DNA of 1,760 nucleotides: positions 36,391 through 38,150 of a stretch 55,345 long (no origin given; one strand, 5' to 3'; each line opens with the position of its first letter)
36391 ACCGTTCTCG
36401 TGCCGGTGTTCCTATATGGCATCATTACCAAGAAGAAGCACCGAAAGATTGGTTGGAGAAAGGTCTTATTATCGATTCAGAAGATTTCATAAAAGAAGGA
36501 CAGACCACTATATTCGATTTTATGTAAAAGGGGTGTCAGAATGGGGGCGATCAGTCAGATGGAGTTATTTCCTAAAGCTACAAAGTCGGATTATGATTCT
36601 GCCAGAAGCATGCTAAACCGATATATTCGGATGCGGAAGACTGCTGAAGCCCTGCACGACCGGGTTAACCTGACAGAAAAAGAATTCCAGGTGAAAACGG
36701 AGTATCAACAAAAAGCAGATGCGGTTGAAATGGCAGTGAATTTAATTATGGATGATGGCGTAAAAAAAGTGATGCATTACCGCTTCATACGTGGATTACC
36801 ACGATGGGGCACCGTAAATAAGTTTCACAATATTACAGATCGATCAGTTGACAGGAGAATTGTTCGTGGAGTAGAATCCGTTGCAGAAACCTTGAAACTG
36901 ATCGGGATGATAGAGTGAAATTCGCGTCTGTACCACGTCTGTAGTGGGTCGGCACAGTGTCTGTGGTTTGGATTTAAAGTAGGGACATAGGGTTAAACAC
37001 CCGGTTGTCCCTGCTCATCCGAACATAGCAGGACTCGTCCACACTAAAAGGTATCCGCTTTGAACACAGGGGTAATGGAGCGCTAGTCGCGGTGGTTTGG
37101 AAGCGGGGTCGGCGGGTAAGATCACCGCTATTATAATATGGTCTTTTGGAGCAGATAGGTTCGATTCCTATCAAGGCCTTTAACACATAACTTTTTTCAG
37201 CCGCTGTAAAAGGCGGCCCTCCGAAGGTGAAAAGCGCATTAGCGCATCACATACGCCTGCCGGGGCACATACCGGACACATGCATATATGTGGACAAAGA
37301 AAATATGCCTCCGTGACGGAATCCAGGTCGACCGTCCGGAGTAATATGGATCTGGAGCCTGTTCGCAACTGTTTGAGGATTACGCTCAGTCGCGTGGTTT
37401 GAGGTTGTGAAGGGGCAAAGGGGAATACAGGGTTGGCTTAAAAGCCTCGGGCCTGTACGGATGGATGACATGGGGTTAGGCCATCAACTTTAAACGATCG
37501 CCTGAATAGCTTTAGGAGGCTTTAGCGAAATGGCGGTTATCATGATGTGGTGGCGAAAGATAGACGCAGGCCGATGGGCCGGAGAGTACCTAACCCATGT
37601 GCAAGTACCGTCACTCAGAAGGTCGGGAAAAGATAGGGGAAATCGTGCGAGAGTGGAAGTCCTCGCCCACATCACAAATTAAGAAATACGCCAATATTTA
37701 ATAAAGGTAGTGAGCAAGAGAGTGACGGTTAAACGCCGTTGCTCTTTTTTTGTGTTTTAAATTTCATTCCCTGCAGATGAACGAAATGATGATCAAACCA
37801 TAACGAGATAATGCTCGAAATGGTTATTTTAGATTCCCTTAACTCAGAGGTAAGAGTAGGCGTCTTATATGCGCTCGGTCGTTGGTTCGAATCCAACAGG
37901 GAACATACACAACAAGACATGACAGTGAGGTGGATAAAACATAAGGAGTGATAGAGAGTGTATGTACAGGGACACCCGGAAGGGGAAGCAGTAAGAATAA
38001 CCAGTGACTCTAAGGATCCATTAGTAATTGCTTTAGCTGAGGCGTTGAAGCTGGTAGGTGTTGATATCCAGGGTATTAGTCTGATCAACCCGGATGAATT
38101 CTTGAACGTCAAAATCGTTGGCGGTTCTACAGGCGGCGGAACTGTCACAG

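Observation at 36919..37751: ~0.8 kb ORF-free, GC-elevated, hairpin-dense block next to a tRNA: candidate large structured RNA (GOLLD/ROOL-like context)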

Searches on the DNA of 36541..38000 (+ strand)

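Call 5: search_rna_families(source=window, start=36700, end=38000, threshold=evalue, max_evalue=10, show_alignments=4)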
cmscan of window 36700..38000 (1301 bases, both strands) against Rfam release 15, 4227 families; matches with E-value up to 10: 6.
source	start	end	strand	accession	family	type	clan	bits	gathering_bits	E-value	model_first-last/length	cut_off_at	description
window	37833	37905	+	RF00005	tRNA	Gene; tRNA;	CL00001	57.2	29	2.1e-11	1-71/71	no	tRNA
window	37727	37761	-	RF01376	CRISPR-DR63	Gene; CRISPR;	CL00015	18.4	37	9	1-37/37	no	CRISPR RNA direct repeat element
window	37833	37906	-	RF04354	Plastid-ycf2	Cis-reg;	-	18.2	65.7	1.2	1-75/75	no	Plastid-ycf2 5UTR RNA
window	37691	37752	+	RF02432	SpF25_sRNA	Gene; sRNA;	-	17.6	48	7.7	1-102/102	no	Streptococcus sRNA SpF25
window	36842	36912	-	RF02281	TtnuCD4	Gene; snRNA; snoRNA; CD-box;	-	15.5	60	8.5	1-60/60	no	Tetrahymena snoRNA TtnuCD4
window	37782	37818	+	RF02476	GlsR7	Gene; snRNA; snoRNA; CD-box;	-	14.2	75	6.9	1-59/59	no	Small nucleolar RNA GlsR7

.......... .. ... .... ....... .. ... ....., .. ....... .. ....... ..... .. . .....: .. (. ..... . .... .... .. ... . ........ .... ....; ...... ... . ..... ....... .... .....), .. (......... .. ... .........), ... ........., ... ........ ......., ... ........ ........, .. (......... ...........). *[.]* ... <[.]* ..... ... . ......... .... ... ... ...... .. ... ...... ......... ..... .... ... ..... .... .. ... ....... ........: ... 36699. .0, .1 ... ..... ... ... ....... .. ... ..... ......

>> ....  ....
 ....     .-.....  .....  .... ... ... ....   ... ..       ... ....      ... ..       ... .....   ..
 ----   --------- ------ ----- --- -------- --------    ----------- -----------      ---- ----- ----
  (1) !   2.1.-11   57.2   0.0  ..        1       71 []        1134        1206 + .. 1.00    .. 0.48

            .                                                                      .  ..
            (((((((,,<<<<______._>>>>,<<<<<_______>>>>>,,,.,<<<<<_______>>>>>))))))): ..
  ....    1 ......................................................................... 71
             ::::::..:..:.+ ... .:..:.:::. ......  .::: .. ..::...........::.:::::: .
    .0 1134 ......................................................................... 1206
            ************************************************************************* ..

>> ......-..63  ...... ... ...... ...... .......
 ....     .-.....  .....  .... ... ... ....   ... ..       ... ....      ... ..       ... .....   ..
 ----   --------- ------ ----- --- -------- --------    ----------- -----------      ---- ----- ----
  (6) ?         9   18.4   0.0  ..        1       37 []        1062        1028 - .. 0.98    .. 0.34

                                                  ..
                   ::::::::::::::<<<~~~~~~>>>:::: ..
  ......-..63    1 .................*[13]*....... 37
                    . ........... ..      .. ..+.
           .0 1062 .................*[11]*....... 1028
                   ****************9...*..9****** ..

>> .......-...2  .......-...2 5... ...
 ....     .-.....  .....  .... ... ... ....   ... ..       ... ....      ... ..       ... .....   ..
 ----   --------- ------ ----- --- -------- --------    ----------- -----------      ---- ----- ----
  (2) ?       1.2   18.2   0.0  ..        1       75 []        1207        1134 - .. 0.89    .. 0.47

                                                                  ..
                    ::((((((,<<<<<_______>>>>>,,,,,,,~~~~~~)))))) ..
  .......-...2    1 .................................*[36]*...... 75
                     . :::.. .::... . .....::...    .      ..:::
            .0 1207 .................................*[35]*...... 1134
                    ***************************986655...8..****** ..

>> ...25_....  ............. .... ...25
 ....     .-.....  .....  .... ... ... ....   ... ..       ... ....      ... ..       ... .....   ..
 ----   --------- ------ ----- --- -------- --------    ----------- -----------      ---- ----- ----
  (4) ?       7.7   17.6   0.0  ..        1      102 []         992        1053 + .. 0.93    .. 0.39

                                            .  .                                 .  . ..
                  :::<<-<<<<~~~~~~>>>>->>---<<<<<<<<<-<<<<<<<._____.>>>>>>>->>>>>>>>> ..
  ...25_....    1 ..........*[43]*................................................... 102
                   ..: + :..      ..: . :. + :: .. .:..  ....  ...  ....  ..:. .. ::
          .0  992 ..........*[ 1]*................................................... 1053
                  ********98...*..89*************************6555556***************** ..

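Call 7: search_dna_similar(query=window:36919-37760:+, collection=phages, mode=distant, max_rows=40)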
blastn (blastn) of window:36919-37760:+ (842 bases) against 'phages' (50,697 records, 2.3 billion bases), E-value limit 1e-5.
No match.

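Call 44: build_rna_model(alignment_id=A2)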
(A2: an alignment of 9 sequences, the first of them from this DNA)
Model R1 built from alignment A2 (9 sequences, 251 columns); structure: RNAalifold consensus.
model positions 200; base pairs 47; branch points 3; effective number of sequences 1.51; information 0.589 bits per position. Calibrated on 0.2 Mb of random sequence (short: E-values are rough).
structure used (alignment columns):
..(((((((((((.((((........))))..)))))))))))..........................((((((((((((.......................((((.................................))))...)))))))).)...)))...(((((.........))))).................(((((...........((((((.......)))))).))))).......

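Call 45: search_with_rna_model(model_id=R1, sources=[window, L001, L002, L003, L004, L005, L006, L007, L008, L009, L010, L012, L013, L014, L015, L016, L017, L018, L019, L020, L021, L022, L023, L024, L025, L026, L027, L028, L029, L030, L031, L032, L034, L035, L037, L038, L042, L043], max_evalue=1, make_alignment=true)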
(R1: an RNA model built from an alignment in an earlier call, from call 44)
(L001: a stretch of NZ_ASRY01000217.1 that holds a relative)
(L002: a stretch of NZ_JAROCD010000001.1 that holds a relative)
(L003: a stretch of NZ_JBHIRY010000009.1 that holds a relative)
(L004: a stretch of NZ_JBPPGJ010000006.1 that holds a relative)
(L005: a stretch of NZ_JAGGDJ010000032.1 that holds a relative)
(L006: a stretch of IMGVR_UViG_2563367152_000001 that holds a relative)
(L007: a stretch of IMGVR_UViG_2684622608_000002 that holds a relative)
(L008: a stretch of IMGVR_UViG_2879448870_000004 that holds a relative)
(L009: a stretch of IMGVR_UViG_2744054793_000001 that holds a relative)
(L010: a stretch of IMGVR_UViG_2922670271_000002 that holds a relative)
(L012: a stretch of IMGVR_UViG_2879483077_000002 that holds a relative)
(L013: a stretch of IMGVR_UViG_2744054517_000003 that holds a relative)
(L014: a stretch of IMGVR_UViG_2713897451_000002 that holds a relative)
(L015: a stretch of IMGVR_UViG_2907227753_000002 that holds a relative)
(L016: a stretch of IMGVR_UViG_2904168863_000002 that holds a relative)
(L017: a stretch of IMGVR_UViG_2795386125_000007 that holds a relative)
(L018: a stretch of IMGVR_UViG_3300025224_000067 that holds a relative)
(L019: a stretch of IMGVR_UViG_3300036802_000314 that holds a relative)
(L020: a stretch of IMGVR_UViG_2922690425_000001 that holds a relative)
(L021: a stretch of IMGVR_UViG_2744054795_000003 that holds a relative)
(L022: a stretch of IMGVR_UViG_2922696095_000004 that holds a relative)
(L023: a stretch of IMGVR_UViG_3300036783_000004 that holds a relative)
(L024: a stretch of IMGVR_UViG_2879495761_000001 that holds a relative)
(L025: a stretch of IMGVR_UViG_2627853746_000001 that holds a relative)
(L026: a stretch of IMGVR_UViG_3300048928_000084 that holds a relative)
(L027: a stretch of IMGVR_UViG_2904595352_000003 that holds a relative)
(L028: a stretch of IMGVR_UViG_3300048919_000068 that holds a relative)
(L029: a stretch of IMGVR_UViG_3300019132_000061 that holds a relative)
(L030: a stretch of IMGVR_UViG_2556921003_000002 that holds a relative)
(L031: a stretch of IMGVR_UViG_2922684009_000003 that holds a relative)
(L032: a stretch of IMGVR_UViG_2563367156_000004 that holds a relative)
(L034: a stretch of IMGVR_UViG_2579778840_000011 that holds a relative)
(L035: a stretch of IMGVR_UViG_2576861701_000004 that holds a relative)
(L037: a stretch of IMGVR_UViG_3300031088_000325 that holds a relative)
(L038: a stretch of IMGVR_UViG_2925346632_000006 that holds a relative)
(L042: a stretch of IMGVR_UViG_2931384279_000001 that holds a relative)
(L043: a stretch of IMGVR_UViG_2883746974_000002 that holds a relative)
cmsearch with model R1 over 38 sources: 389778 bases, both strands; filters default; matches with E-value up to 1: 40.
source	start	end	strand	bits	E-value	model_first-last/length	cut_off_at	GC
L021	4197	4395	-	204.3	3.5e-69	1-200/200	no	0.48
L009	9222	9429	-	201.6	3.1e-68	1-200/200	no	0.44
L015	2242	2466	-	199.7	1.5e-67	1-200/200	no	0.5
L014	4294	4494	-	198.5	3.9e-67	1-200/200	no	0.53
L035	3383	3579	+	197.6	7.9e-67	1-200/200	no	0.5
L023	113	321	+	196.6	1.7e-66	1-200/200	no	0.49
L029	2432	2628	-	191.2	1.3e-64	1-200/200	no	0.51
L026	6523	6732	-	175.1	5.5e-59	1-200/200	no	0.5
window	36976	37185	+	173.4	2.1e-58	1-200/200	no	0.5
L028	4112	4321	-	172.4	4.5e-58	1-200/200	no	0.48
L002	5072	5300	+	168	1.5e-56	1-200/200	no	0.51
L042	3415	3618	+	150.4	2.1e-50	1-200/200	no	0.49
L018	1196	1433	-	122.4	1.2e-40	1-200/200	no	0.53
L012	2739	3068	+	90.2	2.1e-29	1-200/200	no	0.52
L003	4433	4642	+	88.8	6.2e-29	1-200/200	no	0.58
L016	3976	4295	-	88.4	8.4e-29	1-200/200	no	0.54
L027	593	790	+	86.3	4.5e-28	1-200/200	no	0.56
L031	759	1091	+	82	1.4e-26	1-200/200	no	0.56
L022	4333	4529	-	81.2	2.8e-26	1-200/200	no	0.58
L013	3315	3511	-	78.6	2.1e-25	1-200/200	no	0.59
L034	125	323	-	78.1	3.3e-25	1-200/200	no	0.56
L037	503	725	+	72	4.3e-23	1-200/200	no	0.6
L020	1354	1541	-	72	4.4e-23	1-200/200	no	0.56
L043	3350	3558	-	70.8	1.1e-22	1-200/200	no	0.59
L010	908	1123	+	68.7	5.9e-22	1-200/200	no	0.54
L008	4573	4758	-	66.3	4.3e-21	1-200/200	no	0.55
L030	1429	1609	+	65.5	8e-21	1-200/200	no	0.53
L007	3034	3249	+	64.5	1.8e-20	1-200/200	no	0.59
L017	7840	8013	+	63.9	2.9e-20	1-200/200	no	0.57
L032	772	994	-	63.2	5.2e-20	1-200/200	no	0.57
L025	3115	3338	-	60.4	4.6e-19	1-200/200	no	0.56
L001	5044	5280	+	59.6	8.7e-19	1-200/200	no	0.55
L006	1797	1910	+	57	7.1e-18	1-200/200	no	0.54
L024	5957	6070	-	57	7.1e-18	1-200/200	no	0.54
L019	1827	2053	+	53.1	1.6e-16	1-200/200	no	0.57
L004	4428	4631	+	50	2.1e-15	1-200/200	no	0.53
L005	4415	4623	+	48.6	6.1e-15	1-200/200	no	0.47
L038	1806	2090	+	46.1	4.6e-14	1-200/200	no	0.55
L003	5897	5942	+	23.9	2.4e-06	149-193/200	no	0.54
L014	4120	4136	-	9.9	0.19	170-186/200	no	0.53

Alignment A5: 40 matches aligned to the model, 561 columns, each read 5' to 3' on its own strand. Consensus structure (alignment columns), stored with it:
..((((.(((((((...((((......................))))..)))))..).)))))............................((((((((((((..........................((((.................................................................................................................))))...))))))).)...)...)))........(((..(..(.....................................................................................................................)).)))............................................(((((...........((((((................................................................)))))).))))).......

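Call 54: search_dna_similar(query=window:36970-37190:+, collection=phages, mode=distant, max_evalue=1, max_rows=20)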
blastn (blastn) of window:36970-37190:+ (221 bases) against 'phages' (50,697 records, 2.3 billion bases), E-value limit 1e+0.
Records with a match: 2; places in all: 2; records where one place covers at least 80% of the query: 0.
Best place of each record, by identity: 95-99% 2.
By first word of the organism name: Mycobacterium 2.
By host as written in the record: Mycobacterium chelonae ATCC 35752_DMP1 2.
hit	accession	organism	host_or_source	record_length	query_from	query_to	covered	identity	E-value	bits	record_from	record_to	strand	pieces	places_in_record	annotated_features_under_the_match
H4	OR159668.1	Mycobacterium phage Aegeus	Mycobacterium chelonae ATCC 35752_DMP1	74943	175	198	11%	95.8%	7e-1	40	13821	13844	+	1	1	16: tape measure protein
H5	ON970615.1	Mycobacterium phage Baudelaire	Mycobacterium chelonae ATCC 35752_DMP1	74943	175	198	11%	95.8%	7e-1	40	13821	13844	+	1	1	16: tape measure protein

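Call 56: search_rna_families(sources=[L009, L012, L014, L015, L016, L018, L021, L031, L035, L037, L043, L034, L004, L005], threshold=gathering)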
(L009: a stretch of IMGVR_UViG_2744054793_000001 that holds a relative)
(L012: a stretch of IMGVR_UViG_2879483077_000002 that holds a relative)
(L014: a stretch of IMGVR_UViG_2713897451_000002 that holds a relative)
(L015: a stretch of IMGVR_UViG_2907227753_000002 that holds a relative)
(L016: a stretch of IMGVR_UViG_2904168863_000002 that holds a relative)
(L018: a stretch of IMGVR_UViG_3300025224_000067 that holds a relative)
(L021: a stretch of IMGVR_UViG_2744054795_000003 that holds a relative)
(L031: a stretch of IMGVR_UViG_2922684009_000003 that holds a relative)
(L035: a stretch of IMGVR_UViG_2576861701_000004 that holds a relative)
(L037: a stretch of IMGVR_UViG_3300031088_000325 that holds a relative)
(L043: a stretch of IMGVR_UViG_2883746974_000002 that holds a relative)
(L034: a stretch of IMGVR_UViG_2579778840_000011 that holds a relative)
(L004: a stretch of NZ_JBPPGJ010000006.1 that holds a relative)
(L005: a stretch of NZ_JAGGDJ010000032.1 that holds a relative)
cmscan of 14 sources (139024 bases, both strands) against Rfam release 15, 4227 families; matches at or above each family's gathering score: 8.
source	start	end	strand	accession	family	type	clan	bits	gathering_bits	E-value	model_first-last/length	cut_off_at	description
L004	4457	4569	+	RF01735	epsC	Cis-reg;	-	70.3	42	2e-09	1-117/117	no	epsC RNA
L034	50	122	-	RF00005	tRNA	Gene; tRNA;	CL00001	68.9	29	1.4e-12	1-71/71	no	tRNA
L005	4452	4563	+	RF01735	epsC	Cis-reg;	-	66.5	42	1.3e-08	1-117/117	no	epsC RNA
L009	9287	9403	-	RF01735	epsC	Cis-reg;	-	62.8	42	7.7e-08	1-117/117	no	epsC RNA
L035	3409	3520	+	RF01735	epsC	Cis-reg;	-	54.2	42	5.3e-06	1-117/117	no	epsC RNA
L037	809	879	+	RF00005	tRNA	Gene; tRNA;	CL00001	52.6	29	4.2e-08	1-71/71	no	tRNA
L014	4369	4469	-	RF01735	epsC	Cis-reg;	-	50.5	42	3.3e-05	1-117/117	no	epsC RNA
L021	4254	4370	-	RF01735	epsC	Cis-reg;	-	49.6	42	5.2e-05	1-117/117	no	epsC RNA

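Call 57: search_rna_families(source=window, start=36960, end=37200, threshold=evalue, max_evalue=10, show_alignments=3)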
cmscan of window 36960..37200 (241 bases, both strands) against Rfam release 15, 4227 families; matches with E-value up to 10: 1.
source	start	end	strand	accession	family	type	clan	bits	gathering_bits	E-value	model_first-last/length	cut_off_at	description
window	36975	37019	+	RF04279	mir-H20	Gene; miRNA;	CL00141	16.9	99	1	1-82/82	no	mir-H20 microRNA precursor family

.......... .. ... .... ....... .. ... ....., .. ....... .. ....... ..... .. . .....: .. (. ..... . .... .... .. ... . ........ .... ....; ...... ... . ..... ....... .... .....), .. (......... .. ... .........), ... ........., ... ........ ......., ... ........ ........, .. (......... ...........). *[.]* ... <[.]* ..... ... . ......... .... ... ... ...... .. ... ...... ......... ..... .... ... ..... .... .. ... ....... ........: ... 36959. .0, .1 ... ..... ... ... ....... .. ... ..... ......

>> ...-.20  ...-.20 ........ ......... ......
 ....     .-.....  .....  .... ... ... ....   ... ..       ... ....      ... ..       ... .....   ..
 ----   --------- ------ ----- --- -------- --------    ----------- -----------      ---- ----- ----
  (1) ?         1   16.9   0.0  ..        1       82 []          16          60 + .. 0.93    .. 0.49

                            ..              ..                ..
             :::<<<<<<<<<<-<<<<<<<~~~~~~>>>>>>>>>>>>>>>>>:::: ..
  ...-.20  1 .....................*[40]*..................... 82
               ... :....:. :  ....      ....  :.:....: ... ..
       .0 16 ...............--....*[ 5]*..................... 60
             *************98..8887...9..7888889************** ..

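Call 80: search_rna_families(sources=[L004, L005], threshold=evalue, max_evalue=0.001, show_alignments=2)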
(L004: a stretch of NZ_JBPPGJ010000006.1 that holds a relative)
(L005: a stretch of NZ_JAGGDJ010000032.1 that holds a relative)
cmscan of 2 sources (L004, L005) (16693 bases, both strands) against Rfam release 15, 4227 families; matches with E-value up to 0.001: 2.
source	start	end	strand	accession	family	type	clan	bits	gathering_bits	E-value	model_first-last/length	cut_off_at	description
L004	4457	4569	+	RF01735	epsC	Cis-reg;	-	70.3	42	2.4e-10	1-117/117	no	epsC RNA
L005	4452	4563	+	RF01735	epsC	Cis-reg;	-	66.5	42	1.6e-09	1-117/117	no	epsC RNA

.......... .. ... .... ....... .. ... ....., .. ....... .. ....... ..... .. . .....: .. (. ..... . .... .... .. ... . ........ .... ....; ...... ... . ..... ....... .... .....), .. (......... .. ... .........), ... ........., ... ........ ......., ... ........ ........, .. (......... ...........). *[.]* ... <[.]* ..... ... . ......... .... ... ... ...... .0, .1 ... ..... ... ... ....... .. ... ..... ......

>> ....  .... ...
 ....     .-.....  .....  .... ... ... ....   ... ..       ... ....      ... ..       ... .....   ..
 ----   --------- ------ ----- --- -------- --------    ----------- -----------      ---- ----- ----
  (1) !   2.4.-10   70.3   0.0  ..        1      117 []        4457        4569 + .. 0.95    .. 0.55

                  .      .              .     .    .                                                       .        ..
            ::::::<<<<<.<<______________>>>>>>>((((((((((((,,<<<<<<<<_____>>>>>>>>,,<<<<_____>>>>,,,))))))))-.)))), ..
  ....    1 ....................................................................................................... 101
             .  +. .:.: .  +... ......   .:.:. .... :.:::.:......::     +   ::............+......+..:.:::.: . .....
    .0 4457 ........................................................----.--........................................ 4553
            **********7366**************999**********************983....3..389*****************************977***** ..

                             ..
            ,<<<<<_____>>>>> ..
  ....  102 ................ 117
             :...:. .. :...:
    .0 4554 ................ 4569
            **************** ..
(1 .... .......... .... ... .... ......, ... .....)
